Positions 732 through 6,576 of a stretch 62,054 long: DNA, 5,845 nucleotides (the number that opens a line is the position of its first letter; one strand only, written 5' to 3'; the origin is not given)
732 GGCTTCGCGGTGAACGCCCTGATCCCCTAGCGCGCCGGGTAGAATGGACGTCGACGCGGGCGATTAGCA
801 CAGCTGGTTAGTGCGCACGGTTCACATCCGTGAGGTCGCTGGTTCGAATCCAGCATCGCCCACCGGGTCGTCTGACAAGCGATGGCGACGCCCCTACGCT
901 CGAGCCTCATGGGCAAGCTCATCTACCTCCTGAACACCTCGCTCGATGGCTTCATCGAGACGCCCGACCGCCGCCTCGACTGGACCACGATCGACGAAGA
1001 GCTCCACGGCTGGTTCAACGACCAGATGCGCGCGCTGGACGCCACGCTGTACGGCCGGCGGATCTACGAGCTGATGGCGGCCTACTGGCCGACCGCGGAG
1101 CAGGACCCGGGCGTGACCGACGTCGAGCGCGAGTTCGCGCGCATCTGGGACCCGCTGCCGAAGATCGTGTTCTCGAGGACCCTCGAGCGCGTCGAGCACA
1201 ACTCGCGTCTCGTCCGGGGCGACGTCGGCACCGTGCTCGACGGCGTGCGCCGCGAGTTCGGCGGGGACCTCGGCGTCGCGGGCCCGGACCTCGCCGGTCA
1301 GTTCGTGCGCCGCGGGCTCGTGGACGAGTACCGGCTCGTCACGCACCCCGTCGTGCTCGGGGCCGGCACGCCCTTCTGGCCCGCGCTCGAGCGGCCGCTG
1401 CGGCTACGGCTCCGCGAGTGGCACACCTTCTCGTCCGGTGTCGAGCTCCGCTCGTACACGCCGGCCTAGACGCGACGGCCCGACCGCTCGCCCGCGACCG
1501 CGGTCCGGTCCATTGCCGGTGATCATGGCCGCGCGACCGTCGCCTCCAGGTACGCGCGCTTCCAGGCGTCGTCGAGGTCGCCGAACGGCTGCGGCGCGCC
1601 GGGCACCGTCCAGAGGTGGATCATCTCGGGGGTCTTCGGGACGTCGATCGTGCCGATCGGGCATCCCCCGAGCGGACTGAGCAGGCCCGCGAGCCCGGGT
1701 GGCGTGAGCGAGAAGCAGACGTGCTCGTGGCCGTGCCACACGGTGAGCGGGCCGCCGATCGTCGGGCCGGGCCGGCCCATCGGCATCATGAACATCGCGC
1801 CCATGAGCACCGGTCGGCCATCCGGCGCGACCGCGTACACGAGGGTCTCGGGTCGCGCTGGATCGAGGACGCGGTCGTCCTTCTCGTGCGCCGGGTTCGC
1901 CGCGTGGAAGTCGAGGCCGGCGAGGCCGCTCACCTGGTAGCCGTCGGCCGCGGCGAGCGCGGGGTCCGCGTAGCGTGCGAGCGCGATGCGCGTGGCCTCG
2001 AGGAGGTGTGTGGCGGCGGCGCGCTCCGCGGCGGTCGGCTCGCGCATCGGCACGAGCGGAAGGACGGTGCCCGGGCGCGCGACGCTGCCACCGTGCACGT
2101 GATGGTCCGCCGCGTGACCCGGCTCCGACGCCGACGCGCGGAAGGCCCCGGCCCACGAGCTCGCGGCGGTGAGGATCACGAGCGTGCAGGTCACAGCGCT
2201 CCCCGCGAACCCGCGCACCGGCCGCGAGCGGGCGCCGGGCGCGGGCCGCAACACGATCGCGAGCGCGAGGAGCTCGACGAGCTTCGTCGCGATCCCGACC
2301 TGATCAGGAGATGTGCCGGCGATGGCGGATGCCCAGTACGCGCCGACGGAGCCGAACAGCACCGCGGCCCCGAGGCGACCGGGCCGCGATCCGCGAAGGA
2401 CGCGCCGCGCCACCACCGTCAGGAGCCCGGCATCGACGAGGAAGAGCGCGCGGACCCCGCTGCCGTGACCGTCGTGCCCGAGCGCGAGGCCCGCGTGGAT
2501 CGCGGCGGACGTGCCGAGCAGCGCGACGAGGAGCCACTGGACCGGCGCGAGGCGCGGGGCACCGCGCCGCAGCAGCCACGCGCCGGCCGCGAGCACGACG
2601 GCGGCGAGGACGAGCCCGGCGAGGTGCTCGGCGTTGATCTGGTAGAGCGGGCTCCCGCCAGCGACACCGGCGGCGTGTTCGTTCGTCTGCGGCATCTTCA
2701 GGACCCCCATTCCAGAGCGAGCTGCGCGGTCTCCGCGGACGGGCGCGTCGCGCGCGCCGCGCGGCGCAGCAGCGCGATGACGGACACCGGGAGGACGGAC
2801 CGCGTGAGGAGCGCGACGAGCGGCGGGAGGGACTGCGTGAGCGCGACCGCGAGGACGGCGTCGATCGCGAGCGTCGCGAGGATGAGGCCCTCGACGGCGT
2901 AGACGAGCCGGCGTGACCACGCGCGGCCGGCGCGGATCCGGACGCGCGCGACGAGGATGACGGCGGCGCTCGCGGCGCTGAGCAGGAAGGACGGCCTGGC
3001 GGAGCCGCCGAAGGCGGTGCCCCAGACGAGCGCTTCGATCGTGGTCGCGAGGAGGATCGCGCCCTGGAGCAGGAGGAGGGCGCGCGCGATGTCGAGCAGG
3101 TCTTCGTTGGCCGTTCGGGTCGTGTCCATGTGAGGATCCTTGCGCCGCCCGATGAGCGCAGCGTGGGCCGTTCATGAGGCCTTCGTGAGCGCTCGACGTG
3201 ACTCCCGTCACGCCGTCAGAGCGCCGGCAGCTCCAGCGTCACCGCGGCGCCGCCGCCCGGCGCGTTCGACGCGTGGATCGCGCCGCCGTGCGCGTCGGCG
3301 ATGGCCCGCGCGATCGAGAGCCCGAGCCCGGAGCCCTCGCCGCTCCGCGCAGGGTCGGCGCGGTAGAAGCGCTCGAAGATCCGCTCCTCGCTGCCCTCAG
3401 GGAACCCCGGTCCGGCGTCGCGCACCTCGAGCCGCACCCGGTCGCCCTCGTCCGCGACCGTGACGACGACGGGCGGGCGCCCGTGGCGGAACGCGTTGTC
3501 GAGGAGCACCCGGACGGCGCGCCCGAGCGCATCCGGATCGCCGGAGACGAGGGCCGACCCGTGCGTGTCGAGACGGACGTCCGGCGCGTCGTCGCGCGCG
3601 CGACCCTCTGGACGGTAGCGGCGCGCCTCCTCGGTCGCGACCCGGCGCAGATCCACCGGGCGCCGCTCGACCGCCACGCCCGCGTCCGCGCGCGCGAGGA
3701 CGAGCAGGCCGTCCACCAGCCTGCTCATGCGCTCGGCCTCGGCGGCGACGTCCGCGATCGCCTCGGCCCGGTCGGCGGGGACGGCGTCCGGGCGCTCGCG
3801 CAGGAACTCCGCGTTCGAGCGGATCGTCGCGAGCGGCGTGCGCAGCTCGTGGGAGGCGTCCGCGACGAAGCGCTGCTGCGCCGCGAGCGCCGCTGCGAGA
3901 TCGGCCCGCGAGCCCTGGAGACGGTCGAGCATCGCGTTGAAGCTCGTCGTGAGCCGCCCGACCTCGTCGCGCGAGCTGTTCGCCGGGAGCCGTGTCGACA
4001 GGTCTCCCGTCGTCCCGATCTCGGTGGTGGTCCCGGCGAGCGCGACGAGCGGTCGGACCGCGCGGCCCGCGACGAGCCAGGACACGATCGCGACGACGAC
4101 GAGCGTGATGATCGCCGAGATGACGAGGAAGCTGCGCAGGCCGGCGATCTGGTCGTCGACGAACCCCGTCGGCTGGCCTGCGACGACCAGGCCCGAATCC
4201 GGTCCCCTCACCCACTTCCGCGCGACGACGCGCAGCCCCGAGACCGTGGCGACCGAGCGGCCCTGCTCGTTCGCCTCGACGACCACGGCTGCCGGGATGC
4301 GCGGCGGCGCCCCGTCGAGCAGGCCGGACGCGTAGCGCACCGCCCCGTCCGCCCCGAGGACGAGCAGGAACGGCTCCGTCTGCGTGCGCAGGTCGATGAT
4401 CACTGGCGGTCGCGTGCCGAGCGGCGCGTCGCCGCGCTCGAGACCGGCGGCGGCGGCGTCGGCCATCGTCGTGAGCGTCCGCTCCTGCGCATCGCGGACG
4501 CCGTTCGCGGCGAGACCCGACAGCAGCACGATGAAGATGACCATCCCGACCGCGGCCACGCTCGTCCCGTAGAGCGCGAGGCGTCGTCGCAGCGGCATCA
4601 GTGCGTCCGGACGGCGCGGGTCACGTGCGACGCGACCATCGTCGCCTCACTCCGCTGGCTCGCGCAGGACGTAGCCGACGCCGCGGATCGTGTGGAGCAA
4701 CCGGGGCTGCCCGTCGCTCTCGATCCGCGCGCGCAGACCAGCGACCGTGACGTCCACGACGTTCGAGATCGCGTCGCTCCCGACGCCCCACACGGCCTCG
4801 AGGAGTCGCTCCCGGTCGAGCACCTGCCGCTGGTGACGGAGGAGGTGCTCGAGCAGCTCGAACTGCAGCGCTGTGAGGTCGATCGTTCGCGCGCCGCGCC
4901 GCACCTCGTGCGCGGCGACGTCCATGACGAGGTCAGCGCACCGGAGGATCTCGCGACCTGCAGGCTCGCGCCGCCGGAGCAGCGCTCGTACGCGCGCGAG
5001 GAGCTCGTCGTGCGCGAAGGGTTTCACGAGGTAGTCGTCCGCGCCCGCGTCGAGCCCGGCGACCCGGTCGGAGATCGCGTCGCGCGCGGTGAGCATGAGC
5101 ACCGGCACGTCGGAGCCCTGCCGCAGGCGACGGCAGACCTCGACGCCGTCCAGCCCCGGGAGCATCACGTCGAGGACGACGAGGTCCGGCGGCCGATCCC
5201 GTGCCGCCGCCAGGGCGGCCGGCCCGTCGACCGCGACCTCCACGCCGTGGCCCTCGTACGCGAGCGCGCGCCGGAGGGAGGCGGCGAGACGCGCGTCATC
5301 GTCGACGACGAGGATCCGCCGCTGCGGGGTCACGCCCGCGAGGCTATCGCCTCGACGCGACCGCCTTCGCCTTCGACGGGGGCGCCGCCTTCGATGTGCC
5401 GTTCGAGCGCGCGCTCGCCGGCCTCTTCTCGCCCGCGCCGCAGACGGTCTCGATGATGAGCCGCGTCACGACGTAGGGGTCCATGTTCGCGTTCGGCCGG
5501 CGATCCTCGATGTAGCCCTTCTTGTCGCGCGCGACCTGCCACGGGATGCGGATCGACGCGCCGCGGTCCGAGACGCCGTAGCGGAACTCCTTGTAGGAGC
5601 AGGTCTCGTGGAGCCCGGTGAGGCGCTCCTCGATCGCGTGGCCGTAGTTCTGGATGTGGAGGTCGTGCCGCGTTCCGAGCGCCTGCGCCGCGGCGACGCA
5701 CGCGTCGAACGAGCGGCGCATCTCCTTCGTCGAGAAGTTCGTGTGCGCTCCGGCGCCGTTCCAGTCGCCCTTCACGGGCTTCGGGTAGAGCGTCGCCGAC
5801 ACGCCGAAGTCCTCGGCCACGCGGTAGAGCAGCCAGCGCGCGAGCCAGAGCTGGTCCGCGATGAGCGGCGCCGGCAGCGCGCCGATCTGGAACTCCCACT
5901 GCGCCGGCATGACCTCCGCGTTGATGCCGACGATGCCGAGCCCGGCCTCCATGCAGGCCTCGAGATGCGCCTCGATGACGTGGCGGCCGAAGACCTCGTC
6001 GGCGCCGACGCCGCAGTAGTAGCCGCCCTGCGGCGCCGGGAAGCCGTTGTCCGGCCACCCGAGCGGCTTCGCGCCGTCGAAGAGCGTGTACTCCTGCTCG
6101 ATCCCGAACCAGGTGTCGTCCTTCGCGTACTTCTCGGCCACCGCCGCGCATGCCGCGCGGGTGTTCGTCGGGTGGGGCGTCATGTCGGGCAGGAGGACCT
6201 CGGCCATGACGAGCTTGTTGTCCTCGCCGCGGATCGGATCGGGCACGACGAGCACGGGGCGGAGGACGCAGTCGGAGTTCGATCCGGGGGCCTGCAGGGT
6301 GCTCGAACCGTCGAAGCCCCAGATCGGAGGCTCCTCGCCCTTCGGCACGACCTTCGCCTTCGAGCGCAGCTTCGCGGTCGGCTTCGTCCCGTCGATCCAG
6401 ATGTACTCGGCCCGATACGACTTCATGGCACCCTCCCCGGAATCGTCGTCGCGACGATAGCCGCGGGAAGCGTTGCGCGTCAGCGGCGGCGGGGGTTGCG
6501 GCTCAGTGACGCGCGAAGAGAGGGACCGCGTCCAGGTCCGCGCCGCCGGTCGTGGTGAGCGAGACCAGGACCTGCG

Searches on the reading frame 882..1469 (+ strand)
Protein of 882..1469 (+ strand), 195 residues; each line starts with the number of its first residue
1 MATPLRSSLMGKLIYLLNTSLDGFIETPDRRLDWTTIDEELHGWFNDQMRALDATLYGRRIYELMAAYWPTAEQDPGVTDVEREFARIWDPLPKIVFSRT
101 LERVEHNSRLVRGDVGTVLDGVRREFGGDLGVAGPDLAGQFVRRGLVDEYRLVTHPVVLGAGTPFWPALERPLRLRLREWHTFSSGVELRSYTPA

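Call 100: search_protein_families(library=pfam, proteins=[window:882-1469:+], max_evalue=0.00001)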
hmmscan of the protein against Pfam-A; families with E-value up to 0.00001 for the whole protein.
window:882-1469:+ (195 aa): 1 family
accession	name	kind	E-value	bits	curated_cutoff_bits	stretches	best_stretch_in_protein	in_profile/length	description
PF01872.23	RibD_C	-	3.6e-20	73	24.1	1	13-187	3-195/197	RibD C-terminal domain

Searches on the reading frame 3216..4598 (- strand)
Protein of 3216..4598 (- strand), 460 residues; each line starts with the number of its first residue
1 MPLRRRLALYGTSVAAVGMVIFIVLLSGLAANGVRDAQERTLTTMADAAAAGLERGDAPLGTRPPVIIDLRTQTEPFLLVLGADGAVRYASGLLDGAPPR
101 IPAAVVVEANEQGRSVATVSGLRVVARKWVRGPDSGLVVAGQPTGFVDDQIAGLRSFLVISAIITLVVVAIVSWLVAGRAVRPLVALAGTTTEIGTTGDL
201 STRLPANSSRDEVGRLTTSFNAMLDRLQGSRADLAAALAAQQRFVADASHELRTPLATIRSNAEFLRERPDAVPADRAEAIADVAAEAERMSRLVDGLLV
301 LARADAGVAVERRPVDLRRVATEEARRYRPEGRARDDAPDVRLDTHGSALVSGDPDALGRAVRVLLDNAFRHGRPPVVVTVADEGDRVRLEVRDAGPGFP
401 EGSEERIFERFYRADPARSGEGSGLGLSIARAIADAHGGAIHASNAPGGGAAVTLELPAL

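Call 100: search_protein_families(library=pfam, proteins=[window:3216-4598:-], max_evalue=0.00001)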
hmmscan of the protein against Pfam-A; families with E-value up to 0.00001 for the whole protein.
window:3216-4598:- (460 aa): 4 families
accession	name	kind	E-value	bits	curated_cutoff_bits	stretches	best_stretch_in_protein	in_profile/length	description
PF02518.31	HATPase_c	-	3.9e-27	95.3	26.4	1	353-459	1-109/111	Histidine kinase-, DNA gyrase B-, and HSP90-like ATPase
PF00512.31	HisKA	-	4.9e-18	65.4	26.9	1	240-307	1-66/66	His Kinase A (phospho-acceptor) domain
PF00672.30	HAMP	-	3.9e-14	53.1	25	1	175-228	1-52/53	HAMP domain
PF13581.12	HATPase_c_2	-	5.4e-06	26.9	27.4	0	365-440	39-113/127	Histidine kinase-like ATPase domain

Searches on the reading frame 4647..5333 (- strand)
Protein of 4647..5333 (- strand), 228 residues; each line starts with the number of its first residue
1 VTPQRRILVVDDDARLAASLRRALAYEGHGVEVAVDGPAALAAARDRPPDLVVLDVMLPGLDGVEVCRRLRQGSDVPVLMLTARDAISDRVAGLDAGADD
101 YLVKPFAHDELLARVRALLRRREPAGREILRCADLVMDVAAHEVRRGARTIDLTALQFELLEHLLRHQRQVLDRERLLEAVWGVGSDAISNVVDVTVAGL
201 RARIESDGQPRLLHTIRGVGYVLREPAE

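Call 100: search_protein_families(library=pfam, proteins=[window:4647-5333:-], max_evalue=0.00001)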
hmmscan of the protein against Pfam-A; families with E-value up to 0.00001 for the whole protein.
window:4647-5333:- (228 aa): 2 families
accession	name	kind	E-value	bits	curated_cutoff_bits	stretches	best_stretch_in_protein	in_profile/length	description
PF00072.30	Response_reg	-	2.9e-30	105.1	30.2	1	7-116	1-111/111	Response regulator receiver domain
PF00486.34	Trans_reg_C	-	1.9e-21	76.4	26.2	1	150-223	3-77/77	Transcriptional regulatory protein, C terminal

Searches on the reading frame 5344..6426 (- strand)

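Call 100: search_protein_families(library=pfam, proteins=[window:5344-6426:-], max_evalue=0.00001)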
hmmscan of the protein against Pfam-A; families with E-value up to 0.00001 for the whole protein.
window:5344-6426:- (360 aa): 2 families
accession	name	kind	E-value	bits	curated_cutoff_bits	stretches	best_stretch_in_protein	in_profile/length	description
PF00120.29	Gln-synt_C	-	2.2e-15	57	24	1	104-233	21-156/344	Glutamine synthetase, catalytic domain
PF03951.24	Gln-synt_N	-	2.4e-11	43.5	33.4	1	6-79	5-81/82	Glutamine synthetase, beta-Grasp domain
